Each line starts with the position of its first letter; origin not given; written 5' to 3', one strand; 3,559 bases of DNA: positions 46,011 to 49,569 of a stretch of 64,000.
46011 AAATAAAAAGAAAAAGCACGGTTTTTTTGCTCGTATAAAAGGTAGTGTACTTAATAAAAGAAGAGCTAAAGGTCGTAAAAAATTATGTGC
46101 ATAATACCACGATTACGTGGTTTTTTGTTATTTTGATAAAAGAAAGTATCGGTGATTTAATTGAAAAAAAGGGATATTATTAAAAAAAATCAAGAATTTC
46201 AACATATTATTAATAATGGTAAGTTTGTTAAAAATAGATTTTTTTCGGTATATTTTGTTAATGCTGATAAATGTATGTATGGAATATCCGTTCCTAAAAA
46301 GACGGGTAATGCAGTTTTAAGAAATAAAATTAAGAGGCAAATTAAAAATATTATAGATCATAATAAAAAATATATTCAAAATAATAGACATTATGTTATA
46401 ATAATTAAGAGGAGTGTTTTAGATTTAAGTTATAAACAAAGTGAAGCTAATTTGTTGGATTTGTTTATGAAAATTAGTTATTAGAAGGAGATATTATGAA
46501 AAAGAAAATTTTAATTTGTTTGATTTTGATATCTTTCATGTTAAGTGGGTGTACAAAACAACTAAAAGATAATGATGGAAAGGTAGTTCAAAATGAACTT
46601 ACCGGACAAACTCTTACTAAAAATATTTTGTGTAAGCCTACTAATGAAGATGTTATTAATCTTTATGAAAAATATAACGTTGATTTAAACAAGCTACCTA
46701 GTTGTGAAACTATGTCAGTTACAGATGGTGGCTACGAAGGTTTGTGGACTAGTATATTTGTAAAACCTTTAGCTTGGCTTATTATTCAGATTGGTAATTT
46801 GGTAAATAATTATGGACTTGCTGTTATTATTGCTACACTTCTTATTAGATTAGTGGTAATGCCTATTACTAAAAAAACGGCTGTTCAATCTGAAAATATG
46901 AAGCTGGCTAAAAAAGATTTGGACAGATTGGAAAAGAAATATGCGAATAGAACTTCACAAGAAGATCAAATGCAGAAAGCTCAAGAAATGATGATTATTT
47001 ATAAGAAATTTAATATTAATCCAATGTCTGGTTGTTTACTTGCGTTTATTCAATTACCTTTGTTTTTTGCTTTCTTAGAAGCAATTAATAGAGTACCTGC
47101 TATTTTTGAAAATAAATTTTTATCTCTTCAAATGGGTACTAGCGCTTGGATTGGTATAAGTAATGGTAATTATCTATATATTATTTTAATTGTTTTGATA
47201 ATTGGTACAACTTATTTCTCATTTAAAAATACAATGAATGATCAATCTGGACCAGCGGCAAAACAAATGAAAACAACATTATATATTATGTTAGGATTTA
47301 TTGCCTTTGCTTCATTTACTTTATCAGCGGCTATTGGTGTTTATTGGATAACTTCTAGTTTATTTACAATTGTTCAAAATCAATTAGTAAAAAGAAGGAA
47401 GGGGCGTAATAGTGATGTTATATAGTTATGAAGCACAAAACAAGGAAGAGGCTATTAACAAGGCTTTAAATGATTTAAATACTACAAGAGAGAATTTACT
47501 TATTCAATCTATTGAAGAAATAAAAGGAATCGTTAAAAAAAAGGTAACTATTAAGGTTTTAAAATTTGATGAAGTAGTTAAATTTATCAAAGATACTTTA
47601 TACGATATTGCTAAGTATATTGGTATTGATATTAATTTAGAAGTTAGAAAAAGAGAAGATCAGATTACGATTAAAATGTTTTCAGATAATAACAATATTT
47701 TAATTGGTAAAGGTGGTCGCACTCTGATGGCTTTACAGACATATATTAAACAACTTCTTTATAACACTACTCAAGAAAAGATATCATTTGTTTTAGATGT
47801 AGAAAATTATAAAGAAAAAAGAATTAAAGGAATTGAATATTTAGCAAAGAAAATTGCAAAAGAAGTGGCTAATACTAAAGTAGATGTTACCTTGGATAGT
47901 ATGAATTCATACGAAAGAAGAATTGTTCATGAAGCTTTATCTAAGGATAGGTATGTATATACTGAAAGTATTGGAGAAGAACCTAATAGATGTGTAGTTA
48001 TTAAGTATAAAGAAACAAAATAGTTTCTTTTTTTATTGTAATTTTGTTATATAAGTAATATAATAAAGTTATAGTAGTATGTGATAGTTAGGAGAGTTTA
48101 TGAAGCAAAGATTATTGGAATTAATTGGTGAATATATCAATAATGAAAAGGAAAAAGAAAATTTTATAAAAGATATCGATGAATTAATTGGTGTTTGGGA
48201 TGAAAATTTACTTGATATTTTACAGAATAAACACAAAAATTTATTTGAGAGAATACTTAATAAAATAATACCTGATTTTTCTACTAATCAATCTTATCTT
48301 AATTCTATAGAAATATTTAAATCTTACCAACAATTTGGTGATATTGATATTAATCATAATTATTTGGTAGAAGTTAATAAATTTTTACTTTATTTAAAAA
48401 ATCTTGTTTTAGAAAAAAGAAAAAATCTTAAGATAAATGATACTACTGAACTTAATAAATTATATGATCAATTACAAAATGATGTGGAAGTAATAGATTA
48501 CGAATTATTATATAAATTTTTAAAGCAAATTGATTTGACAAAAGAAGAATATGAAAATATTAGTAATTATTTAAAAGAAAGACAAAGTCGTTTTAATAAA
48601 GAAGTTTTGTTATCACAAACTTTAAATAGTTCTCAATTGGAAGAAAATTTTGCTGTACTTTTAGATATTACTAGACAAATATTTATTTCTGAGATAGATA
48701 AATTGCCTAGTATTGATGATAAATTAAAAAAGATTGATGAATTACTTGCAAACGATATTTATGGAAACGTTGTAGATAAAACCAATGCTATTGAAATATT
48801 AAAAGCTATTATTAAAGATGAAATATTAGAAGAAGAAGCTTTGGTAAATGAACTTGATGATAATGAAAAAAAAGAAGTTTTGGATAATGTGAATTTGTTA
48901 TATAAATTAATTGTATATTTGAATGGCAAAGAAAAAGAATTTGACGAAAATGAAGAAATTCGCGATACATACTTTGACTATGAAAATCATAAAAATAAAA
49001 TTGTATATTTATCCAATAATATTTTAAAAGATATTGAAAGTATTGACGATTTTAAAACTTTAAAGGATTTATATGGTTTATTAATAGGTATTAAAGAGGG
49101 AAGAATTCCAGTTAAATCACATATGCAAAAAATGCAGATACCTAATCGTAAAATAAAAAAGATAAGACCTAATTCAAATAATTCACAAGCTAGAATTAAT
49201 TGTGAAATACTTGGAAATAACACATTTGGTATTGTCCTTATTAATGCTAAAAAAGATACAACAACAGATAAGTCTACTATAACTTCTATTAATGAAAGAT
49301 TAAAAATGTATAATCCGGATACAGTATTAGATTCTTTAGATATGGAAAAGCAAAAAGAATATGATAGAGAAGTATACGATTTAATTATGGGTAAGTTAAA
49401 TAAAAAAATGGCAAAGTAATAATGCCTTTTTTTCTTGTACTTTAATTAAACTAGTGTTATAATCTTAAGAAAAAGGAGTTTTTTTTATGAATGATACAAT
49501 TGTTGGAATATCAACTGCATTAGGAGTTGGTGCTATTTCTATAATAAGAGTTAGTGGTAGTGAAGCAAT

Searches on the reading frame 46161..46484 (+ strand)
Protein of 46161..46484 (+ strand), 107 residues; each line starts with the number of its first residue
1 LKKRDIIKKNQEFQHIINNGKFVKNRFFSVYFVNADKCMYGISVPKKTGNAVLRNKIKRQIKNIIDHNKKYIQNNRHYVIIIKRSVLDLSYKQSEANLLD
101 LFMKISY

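Call 85: search_protein_families(library=pfam, proteins=[window:46161-46484:+], max_evalue=0.01)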
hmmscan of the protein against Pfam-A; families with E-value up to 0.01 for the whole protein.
window:46161-46484:+ (107 aa): 1 family
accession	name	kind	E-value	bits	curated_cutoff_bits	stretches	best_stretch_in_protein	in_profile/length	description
PF00825.24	Ribonuclease_P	-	1.1e-24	87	22.3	1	1-105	1-108/109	Ribonuclease P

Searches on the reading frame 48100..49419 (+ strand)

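Call 48: search_protein_families(library=pfam, proteins=[window:48100-49419:+], max_evalue=0.01)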
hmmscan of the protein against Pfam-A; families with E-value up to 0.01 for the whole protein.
window:48100-49419:+ (439 aa): 1 family
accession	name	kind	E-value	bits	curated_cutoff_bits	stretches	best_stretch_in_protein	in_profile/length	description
PF05973.20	Gp49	-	0.0055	17.2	23.9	0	338-402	29-90/90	Phage derived protein Gp49-like (DUF891)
